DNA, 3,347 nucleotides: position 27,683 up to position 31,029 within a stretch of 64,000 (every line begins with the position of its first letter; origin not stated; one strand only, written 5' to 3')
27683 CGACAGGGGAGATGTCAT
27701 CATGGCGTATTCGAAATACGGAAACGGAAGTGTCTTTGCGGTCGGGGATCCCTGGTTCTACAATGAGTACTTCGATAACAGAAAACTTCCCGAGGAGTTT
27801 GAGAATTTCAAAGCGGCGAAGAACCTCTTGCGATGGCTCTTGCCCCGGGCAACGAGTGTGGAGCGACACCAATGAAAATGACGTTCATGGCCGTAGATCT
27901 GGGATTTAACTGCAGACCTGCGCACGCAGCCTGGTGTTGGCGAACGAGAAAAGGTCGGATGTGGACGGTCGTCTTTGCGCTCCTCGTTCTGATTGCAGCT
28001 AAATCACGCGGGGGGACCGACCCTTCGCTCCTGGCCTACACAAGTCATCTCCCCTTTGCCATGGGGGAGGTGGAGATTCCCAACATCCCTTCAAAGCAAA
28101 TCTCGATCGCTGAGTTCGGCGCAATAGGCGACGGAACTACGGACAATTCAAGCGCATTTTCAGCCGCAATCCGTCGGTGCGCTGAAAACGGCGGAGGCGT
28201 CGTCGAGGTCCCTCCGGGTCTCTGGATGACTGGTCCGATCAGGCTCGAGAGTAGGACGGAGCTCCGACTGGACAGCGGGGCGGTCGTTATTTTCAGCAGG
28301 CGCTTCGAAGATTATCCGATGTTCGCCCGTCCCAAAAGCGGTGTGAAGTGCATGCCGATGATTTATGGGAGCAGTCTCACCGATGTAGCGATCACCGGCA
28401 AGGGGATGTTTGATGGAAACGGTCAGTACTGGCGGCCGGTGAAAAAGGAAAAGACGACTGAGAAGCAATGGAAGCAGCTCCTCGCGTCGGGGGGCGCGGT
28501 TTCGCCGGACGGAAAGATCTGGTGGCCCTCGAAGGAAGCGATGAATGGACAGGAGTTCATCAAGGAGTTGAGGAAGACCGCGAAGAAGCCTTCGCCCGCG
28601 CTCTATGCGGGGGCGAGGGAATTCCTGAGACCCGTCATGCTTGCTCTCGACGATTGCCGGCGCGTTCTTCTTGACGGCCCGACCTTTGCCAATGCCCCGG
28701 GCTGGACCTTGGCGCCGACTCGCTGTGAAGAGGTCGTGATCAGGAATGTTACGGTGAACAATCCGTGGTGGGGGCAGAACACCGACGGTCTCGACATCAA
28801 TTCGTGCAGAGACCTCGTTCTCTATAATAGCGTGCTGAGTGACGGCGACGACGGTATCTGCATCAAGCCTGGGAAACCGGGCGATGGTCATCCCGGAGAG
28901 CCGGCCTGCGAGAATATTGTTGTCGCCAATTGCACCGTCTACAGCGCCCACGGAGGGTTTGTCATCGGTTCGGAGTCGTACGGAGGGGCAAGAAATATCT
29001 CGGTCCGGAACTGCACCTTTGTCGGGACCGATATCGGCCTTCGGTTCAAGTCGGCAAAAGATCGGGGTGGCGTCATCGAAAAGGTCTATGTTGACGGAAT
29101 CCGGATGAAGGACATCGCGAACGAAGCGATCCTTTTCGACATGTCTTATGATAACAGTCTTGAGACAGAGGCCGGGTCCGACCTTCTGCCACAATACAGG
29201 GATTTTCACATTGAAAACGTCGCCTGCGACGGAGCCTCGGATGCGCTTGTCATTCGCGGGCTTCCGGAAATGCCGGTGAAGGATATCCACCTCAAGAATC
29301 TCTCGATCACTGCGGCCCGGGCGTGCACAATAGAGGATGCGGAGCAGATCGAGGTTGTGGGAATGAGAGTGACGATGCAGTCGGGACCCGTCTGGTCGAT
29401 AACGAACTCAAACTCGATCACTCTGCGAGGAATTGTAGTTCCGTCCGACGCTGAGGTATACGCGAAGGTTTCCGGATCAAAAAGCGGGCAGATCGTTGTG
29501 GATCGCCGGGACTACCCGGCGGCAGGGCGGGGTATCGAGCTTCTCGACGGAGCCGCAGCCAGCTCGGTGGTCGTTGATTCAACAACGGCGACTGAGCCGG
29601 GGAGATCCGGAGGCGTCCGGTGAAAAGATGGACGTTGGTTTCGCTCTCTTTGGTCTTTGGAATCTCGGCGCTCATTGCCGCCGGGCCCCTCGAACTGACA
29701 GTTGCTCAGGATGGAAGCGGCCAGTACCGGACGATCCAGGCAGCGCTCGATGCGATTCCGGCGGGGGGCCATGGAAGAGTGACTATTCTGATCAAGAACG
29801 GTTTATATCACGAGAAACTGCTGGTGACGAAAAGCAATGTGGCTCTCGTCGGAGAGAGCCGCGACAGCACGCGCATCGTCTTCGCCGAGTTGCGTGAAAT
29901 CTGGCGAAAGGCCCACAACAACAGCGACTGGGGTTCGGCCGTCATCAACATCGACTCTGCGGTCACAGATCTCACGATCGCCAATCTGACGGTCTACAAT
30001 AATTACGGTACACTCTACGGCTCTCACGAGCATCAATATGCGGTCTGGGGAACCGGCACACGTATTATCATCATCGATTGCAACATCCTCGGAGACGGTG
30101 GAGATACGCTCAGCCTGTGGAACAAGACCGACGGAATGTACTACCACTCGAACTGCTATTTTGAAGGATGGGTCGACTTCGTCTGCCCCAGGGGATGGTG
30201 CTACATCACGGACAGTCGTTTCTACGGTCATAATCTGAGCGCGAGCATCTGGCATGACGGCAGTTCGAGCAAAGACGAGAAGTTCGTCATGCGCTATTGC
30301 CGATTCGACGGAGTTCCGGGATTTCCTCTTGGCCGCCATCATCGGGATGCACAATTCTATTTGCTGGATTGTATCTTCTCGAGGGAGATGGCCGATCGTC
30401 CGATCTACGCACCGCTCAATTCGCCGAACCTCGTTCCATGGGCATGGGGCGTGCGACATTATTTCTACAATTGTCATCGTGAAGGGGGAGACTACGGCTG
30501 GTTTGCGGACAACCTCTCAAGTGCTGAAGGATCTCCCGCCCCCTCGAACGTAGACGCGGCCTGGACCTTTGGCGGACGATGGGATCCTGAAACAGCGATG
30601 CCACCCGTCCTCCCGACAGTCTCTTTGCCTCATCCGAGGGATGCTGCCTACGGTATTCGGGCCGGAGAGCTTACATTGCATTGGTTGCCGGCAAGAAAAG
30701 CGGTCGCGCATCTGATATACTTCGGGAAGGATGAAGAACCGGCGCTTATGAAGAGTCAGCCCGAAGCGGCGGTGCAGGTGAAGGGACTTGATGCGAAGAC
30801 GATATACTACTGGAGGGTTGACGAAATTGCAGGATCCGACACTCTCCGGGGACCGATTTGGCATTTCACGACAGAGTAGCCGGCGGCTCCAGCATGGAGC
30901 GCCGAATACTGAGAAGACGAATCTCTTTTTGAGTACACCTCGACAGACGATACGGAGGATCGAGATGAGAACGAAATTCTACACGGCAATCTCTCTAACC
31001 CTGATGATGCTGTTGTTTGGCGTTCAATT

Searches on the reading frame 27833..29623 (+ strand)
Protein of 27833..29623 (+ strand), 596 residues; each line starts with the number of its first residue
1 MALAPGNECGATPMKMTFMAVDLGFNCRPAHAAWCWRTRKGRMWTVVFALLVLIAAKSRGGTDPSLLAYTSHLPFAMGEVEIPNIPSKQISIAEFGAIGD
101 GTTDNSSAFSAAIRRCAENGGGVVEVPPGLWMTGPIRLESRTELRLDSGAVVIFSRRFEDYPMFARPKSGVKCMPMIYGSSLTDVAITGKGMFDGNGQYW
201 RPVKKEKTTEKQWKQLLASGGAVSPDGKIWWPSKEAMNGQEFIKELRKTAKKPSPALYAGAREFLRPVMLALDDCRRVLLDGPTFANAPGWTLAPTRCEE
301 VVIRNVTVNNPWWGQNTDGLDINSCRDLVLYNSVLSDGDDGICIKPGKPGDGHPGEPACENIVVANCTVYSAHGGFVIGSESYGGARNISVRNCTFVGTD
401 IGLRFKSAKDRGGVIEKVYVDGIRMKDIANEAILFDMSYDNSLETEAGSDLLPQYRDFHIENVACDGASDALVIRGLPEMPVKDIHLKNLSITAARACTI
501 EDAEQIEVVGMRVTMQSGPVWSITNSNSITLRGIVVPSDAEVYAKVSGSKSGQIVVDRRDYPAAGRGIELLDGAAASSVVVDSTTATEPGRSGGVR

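Call 13: search_protein_families(library=pfam, proteins=[window:27833-29623:+], max_evalue=0.00001)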
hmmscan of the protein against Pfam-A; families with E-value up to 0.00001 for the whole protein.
window:27833-29623:+ (596 aa): 3 families
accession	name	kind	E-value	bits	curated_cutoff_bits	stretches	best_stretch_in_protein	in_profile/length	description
PF00295.23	Glyco_hydro_28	-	1.7e-33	116.5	22.9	1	267-495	91-309/324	Glycosyl hydrolases family 28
PF12708.12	Pect-lyase_RHGA_epim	-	2e-08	34.7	27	0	90-144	2-58/213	Rhamnogalacturonase A/epimerase, pectate lyase-like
PF13229.12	Beta_helix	-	6.4e-06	26.3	25.9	0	272-400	28-138/158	Right handed beta helix region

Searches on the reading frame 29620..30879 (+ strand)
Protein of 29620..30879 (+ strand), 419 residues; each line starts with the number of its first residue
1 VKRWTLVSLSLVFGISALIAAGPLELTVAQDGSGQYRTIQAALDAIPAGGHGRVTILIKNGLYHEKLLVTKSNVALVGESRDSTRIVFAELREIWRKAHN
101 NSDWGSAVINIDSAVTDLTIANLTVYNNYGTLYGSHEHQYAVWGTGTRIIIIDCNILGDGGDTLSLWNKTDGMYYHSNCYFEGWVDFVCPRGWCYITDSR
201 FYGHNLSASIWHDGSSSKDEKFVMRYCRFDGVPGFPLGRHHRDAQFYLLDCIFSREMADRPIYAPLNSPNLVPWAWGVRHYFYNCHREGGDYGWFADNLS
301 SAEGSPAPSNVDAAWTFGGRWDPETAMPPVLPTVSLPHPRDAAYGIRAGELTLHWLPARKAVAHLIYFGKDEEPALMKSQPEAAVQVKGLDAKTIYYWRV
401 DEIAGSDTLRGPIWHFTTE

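Call 13: search_protein_families(library=pfam, proteins=[window:29620-30879:+], max_evalue=0.00001)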
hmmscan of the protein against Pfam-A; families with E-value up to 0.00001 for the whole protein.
window:29620-30879:+ (419 aa): 1 family
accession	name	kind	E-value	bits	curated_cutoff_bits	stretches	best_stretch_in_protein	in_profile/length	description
PF01095.25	Pectinesterase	-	5e-16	58.7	27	1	26-193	2-157/298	Pectinesterase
